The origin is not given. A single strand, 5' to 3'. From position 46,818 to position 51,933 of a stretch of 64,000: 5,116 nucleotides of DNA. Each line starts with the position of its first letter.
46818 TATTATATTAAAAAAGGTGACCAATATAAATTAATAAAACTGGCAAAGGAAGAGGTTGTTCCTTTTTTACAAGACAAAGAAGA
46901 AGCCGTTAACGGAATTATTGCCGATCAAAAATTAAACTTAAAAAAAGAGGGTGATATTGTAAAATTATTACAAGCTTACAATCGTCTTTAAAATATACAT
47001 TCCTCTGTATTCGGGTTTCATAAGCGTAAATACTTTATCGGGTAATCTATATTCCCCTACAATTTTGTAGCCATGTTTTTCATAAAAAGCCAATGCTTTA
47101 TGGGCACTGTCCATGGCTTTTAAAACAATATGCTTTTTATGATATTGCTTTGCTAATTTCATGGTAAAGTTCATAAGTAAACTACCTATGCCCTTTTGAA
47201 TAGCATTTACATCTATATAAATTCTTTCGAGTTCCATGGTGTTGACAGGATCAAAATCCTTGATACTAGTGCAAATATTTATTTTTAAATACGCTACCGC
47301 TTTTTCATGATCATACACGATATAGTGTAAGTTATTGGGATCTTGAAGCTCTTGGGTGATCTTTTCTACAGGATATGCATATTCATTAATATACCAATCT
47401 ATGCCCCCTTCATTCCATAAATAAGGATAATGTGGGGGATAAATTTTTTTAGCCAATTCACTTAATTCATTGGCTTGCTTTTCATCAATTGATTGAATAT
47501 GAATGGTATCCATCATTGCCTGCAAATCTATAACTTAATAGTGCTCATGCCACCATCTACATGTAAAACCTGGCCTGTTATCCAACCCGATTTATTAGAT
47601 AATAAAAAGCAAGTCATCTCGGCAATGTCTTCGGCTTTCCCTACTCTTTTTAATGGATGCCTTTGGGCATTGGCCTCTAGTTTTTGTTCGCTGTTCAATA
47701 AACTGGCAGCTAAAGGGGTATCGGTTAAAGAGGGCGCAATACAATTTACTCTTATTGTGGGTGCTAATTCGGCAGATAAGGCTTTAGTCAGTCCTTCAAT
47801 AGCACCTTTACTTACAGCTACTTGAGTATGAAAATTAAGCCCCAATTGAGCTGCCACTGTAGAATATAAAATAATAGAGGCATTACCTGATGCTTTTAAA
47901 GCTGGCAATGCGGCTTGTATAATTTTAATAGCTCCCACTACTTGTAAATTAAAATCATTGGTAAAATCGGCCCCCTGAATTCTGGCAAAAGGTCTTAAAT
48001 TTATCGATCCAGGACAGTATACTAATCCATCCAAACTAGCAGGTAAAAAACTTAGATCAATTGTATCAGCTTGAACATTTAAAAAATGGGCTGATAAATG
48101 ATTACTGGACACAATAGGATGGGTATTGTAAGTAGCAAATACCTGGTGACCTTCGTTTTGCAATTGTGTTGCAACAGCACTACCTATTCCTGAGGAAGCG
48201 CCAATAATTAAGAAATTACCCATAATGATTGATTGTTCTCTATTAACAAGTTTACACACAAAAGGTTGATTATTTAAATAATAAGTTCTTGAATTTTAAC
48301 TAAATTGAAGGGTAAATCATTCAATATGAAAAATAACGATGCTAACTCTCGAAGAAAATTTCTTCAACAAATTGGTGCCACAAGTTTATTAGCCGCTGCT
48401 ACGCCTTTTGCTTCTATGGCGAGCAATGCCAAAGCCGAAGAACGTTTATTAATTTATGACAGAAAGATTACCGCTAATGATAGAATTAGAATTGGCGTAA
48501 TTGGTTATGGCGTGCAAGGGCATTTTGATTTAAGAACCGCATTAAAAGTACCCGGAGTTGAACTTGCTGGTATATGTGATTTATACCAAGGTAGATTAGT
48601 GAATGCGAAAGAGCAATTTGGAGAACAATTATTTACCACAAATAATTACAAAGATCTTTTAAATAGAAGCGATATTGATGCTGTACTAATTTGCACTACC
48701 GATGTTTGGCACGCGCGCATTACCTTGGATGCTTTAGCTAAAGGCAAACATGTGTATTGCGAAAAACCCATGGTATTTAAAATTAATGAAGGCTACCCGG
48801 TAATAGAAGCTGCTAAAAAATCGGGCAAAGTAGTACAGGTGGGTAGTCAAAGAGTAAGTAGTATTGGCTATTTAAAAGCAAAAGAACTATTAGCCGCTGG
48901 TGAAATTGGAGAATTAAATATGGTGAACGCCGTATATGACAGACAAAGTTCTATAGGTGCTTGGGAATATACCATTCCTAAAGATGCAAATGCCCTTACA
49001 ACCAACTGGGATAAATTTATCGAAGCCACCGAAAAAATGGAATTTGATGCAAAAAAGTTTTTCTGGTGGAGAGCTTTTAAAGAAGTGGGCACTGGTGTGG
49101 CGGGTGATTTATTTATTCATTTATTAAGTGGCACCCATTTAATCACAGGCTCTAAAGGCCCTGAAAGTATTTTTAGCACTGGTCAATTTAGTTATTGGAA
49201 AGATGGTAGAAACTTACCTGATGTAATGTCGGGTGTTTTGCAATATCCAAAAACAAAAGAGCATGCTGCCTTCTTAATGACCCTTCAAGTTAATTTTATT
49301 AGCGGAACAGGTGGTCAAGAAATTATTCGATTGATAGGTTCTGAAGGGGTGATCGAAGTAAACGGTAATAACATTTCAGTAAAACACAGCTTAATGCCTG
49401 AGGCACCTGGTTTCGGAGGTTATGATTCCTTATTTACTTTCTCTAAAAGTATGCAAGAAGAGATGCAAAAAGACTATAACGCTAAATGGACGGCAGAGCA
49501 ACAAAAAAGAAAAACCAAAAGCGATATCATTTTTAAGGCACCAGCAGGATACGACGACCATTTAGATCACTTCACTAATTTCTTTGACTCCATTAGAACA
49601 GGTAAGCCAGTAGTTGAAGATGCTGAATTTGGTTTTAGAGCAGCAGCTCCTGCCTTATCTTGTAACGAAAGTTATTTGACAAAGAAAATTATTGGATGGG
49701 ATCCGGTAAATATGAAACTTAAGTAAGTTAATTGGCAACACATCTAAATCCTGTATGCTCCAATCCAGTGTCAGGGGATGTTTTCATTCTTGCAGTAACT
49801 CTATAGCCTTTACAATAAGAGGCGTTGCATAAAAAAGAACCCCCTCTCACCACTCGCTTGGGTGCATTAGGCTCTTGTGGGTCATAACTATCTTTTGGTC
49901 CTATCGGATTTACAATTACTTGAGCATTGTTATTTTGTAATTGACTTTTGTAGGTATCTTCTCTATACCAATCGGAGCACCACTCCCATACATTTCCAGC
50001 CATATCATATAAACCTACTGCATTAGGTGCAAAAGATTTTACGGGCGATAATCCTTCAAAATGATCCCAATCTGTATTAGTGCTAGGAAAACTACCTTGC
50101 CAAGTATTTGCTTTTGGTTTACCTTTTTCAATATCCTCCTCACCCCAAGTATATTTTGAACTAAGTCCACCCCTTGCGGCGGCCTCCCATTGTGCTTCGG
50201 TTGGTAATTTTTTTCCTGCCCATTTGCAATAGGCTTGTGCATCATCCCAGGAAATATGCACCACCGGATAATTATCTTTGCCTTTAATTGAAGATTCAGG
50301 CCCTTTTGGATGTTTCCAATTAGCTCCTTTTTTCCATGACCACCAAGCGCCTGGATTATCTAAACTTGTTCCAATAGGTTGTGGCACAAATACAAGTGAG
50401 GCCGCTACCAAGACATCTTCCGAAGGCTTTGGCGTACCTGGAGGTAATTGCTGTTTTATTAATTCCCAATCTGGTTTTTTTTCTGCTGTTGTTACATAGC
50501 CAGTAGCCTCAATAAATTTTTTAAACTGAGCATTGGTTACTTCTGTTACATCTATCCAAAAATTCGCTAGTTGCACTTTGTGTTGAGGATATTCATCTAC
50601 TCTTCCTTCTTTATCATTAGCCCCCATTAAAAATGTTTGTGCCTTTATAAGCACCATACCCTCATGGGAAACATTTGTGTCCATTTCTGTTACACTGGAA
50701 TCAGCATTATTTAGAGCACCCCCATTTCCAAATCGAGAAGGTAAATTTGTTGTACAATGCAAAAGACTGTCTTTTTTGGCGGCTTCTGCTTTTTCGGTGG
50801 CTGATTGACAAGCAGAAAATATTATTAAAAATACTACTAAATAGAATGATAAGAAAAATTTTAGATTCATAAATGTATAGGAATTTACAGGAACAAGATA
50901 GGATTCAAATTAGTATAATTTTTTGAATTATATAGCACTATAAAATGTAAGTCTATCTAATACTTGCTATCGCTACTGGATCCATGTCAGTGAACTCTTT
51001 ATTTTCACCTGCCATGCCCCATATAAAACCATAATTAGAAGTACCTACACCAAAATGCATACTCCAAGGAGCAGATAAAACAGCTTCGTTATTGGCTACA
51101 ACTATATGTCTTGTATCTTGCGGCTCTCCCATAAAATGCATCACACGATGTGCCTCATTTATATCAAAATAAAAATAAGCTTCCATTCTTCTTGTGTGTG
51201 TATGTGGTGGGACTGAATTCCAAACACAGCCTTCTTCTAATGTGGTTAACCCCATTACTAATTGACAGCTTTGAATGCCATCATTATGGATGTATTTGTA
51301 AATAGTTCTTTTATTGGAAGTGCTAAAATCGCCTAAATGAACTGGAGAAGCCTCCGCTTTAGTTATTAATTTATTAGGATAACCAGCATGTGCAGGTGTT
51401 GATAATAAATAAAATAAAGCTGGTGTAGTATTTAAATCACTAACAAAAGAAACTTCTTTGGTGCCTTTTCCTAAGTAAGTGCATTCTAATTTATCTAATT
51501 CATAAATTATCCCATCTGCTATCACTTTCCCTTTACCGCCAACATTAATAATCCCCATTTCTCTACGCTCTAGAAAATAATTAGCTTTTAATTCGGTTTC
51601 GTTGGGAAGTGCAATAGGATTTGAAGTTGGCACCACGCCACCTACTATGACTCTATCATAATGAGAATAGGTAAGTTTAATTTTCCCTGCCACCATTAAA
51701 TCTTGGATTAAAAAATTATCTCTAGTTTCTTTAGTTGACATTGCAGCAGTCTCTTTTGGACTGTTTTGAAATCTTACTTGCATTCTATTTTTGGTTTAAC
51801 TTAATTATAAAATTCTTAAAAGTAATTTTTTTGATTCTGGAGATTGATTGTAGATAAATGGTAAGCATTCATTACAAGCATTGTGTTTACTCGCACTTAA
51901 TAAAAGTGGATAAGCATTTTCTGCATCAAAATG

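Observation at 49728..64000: Self-contained PUL for a sulfated uronic-acid polymer: PL38-like lyase, KduI, four sulfatases and FGE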

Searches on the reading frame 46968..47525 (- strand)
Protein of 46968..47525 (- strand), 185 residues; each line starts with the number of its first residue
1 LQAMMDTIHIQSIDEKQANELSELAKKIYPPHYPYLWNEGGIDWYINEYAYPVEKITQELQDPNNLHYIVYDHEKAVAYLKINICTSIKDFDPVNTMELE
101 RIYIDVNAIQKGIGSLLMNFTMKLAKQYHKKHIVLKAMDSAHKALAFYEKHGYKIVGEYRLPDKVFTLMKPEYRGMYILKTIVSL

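Call 8: search_protein_families(library=pfam, proteins=[window:46968-47525:-])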
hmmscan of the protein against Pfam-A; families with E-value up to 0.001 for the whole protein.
window:46968-47525:- (185 aa): 4 families
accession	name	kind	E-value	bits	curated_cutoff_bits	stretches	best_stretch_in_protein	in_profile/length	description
PF00583.31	Acetyltransf_1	-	1.1e-13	51.9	20.7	1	47-153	15-116/116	Acetyltransferase (GNAT) family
PF13508.13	Acetyltransf_7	-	1.4e-10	41.9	27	1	64-154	2-83/84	Acetyltransferase (GNAT) domain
PF13673.13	Acetyltransf_10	-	1.9e-08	34.8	23.6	1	47-158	14-112/128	Acetyltransferase (GNAT) domain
PF13420.13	Acetyltransf_4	-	3.1e-05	24.5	24.3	1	54-160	38-141/155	Acetyltransferase (GNAT) domain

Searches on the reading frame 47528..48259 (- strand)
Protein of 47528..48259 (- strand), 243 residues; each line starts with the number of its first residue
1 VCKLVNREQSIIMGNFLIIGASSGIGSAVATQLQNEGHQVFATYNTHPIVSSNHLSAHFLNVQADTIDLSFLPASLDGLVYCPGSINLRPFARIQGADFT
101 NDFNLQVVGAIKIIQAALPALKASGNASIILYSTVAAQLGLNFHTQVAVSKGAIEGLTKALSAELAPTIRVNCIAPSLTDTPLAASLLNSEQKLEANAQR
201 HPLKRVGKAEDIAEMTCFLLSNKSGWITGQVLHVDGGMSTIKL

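Call 8: search_protein_families(library=pfam, proteins=[window:47528-48259:-])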
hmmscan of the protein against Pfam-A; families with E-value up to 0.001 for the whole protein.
window:47528-48259:- (243 aa): 4 families
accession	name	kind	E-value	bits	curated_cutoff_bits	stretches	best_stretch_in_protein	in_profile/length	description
PF13561.12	adh_short_C2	-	3.6e-45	154.8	27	1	20-239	1-236/236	Enoyl-(Acyl carrier protein) reductase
PF00106.31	adh_short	-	3.4e-25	89.1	26.6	1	17-188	4-191/195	short chain dehydrogenase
PF23441.1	SDR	-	6.9e-11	42.5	27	1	108-238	124-255/258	SDR-like rossmann domain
PF08643.16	DUF1776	-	4.2e-05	23.5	25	1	76-174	92-194/294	Fungal family of unknown function (DUF1776)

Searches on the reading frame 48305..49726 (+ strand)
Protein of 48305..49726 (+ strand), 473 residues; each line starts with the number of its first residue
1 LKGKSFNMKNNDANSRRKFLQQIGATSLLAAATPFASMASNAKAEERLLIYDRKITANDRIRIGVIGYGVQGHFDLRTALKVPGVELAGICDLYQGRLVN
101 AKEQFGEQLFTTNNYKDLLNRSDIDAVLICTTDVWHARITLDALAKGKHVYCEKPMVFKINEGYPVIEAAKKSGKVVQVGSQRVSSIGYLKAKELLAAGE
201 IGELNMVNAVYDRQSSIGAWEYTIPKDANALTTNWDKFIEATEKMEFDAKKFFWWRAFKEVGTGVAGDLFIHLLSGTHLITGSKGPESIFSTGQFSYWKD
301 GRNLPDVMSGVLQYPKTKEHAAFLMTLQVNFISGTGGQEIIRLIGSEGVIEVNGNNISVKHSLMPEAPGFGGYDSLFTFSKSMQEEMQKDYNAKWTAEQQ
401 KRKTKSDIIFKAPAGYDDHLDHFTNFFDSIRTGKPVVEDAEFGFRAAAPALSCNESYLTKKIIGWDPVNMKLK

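Call 8: search_protein_families(library=pfam, proteins=[window:48305-49726:+])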
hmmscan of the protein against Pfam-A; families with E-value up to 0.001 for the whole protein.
window:48305-49726:+ (473 aa): 3 families
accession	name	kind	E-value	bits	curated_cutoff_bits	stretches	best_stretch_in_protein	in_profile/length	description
PF01408.29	GFO_IDH_MocA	-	2e-22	80.6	24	1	61-180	1-119/120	Oxidoreductase family, NAD-binding Rossmann fold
PF22725.1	GFO_IDH_MocA_C3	-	1.2e-10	41.9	27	1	254-351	34-124/124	GFO/IDH/MocA C-terminal domain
PF02894.22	GFO_IDH_MocA_C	-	6.8e-07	29.7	22.9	1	194-456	2-209/218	Oxidoreductase family, C-terminal alpha/beta domain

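Call 56: search_protein_families(library=ncbifam, proteins=[window:48305-49726:+], max_evalue=0.00001)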
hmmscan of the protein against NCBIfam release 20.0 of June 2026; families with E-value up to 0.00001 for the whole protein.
window:48305-49726:+ (473 aa): 9 families
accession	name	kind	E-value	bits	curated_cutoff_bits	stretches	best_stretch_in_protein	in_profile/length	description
NF058561.1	BT_2158_fam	equivalog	2.3e-30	105.7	750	1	52-277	27-251/487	glycoside 3-dehydrogenase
TIGR04380.1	myo_inos_iolG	equivalog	7.2e-27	94.1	355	1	61-210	2-151/330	inositol 2-dehydrogenase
NF040723.1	UDP-GlcNAcDh_Arch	equivalog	2.7e-23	83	450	1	61-209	1-146/302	UDP-N-acetylglucosamine 3-dehydrogenase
NF052679.1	InsChiInosDhIolG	equivalog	2.3e-20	72.9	540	1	61-214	3-158/343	bifunctional inositol 2-dehydrogenase/D-chiro-inositol 1-dehydrogenase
NF008607.0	PRK11579.1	subfamily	8.1e-17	61.2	330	1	58-214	2-155/346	oxidoreductase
NF052479.1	LevoglcsnDh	equivalog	3.8e-14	52.2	650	1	90-213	41-163/386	levoglucosan dehydrogenase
NF058563.1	BT_2159_fam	equivalog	6.8e-12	45.1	650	1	61-208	1-147/350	disaccharide 3-dehydrogenase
NF007574.0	PRK10206.1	equivalog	7.8e-11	41.6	352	1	109-214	51-156/345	oxidoreductase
NF041392.1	XylDh_Gfo6_Halo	equivalog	5.8e-09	35.2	350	1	104-209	63-168/350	D-xylose 1-dehydrogenase Gfo6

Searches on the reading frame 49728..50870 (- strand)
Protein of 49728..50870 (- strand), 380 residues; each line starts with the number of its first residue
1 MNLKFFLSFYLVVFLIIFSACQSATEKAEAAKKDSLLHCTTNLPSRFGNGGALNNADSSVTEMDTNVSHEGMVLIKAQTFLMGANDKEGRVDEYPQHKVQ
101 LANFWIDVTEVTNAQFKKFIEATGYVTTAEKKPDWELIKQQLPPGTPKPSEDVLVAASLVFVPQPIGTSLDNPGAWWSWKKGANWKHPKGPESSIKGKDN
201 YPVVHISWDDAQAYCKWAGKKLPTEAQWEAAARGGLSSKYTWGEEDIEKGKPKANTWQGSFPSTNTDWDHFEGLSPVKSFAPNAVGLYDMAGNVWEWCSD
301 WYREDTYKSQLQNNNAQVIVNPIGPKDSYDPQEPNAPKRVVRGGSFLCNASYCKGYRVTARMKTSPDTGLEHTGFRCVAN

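Call 3: search_protein_families(library=pfam, proteins=[window:49728-50870:-])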
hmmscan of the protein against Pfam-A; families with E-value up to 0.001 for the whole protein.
window:49728-50870:- (380 aa): 1 family
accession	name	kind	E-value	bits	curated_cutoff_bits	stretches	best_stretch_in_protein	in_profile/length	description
PF03781.23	FGE-sulfatase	-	3.1e-78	263.4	23.3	1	70-378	3-254/255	Sulfatase-modifying factor enzyme 1-like domain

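Call 56: search_protein_families(library=ncbifam, proteins=[window:49728-50870:-], max_evalue=0.00001)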
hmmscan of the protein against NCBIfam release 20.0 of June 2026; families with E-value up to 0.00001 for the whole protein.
window:49728-50870:- (380 aa): 8 families
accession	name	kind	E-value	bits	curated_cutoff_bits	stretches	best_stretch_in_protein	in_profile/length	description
TIGR03525.2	GldK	equivalog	3.6e-40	138.5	350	2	199-379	218-405/408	T9SS ring complex lipoprotein PorK/GldK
NF041186.1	SenA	equivalog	4.1e-27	95.5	420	1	62-302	160-322/382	selenoneine synthase SenA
TIGR03440.2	egtB_TIGR03440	equivalog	1.8e-25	89.9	360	2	176-377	251-412/413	ergothioneine biosynthesis protein EgtB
NF051459.1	pyoverdine_PvdO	equivalog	6.9e-21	74.5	500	1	196-307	113-223/280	dihydropyoverdine dehydrogenase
TIGR03524.1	GldJ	equivalog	1.2e-14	53.9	458.2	1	225-303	269-366/559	gliding motility lipoprotein GldJ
TIGR04344.1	ovoA_Nterm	equivalog_domain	4.7e-13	48.8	400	1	61-301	179-383/444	5-histidylcysteine sulfoxide synthase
TIGR03530.1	GldJ_short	equivalog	1.1e-12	47.7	382.9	1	277-378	292-389/396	gliding motility lipoprotein GldJ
TIGR02171.1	Fb_sc_TIGR02171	subfamily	8e-10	37.4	544.35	0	219-377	158-279/912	TIGR02171 family lipoprotein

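Call 57: search_solved_structures(query=window:49728-50870:-, max_evalue=1e-10, show_alignments=1)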
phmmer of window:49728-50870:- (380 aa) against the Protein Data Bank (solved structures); distinct sequences matched with E-value up to 1e-10: 23.
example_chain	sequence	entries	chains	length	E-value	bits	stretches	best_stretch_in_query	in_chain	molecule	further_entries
6s07_A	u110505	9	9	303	1.8e-73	251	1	69-379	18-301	Formylglycine-generating enzyme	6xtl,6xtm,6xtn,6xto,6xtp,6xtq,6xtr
5nxl_A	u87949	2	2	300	2.4e-72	247.3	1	71-379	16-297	Non-specific serine/threonine protein kinase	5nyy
5ssy_A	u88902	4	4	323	2.3e-69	237.5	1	65-379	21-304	Formylglycine-generating enzyme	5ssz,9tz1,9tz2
1y1e_X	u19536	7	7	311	2.7e-69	237.3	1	65-379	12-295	C-alpha-formyglycine-generating enzyme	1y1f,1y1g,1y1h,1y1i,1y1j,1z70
5ssx_A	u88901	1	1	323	5.6e-69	236.2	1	65-379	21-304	Formylglycine-generating enzyme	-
2aii_X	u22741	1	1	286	7.2e-69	235.9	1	68-379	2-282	Sulfatase modifying factor 1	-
8aru_A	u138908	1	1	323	1.3e-68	235.1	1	65-379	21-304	Formylglycine-generating enzyme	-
31dc_A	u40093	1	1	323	5e-68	233.1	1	65-379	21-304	Formylglycine-generating enzyme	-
2afy_X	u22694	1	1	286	1.6e-67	231.5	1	68-379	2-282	Sulfatase modifying factor 1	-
2aft_X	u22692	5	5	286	1.6e-67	231.5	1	68-379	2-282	Sulfatase modifying factor 1 | Sulfatase-modifying factor 1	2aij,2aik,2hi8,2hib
6muj_A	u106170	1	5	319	1.5e-65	225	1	70-378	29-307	Formylglycine-generating enzyme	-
2q17_A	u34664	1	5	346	1.6e-65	224.8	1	70-378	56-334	formylglycine generating enzyme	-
1y4j_A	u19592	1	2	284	1.5e-44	155.8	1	71-303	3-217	Sulfatase modifying factor 2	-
9ots_A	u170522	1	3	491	5e-26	94.8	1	197-378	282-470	Por secretion system protein porK/gldK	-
9mzu_A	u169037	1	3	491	5e-26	94.8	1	197-378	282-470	PorK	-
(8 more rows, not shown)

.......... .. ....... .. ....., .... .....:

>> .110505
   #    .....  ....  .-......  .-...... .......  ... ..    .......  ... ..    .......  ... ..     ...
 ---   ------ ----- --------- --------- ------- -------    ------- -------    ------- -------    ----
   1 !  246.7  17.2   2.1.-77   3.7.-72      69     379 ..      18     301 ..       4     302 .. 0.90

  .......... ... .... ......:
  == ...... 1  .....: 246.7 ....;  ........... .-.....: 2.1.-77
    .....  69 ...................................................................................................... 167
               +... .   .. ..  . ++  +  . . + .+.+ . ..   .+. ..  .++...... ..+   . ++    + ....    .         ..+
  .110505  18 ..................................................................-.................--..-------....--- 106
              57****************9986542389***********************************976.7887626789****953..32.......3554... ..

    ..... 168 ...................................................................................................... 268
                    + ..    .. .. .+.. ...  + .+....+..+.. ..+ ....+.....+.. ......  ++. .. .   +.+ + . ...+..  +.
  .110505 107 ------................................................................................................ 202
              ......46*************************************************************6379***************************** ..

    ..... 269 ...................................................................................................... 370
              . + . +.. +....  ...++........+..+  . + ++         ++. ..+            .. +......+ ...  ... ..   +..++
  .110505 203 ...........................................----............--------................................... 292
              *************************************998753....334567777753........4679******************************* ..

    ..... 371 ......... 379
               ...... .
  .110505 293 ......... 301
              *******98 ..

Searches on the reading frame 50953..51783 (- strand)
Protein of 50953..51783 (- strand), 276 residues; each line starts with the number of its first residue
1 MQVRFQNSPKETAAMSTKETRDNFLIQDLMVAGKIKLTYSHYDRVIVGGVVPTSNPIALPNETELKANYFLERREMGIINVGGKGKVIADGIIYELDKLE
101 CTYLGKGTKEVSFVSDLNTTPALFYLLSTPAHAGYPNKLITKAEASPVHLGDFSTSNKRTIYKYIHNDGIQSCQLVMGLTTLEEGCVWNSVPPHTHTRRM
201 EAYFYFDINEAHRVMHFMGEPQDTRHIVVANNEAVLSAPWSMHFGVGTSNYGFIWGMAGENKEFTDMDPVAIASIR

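Call 3: search_protein_families(library=pfam, proteins=[window:50953-51783:-])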
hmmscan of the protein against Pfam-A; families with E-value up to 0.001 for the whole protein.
window:50953-51783:- (276 aa): 1 family
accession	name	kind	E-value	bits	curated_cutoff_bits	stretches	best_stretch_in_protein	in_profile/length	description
PF04962.18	KduI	-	1.4e-27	97.1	23.9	1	36-264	13-251/262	KduI/IolB family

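Call 56: search_protein_families(library=ncbifam, proteins=[window:50953-51783:-], max_evalue=0.00001)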
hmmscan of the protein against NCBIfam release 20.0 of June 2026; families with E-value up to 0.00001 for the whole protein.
window:50953-51783:- (276 aa): 2 families
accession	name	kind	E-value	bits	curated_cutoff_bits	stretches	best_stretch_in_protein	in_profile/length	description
NF002091.1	PRK00924.1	equivalog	1.5e-124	414.9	250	1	1-276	1-277/277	5-dehydro-4-deoxy-D-glucuronate isomerase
TIGR04378.1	myo_inos_iolB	equivalog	4.9e-06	26.3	205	1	73-267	32-238/247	5-deoxy-glucuronate isomerase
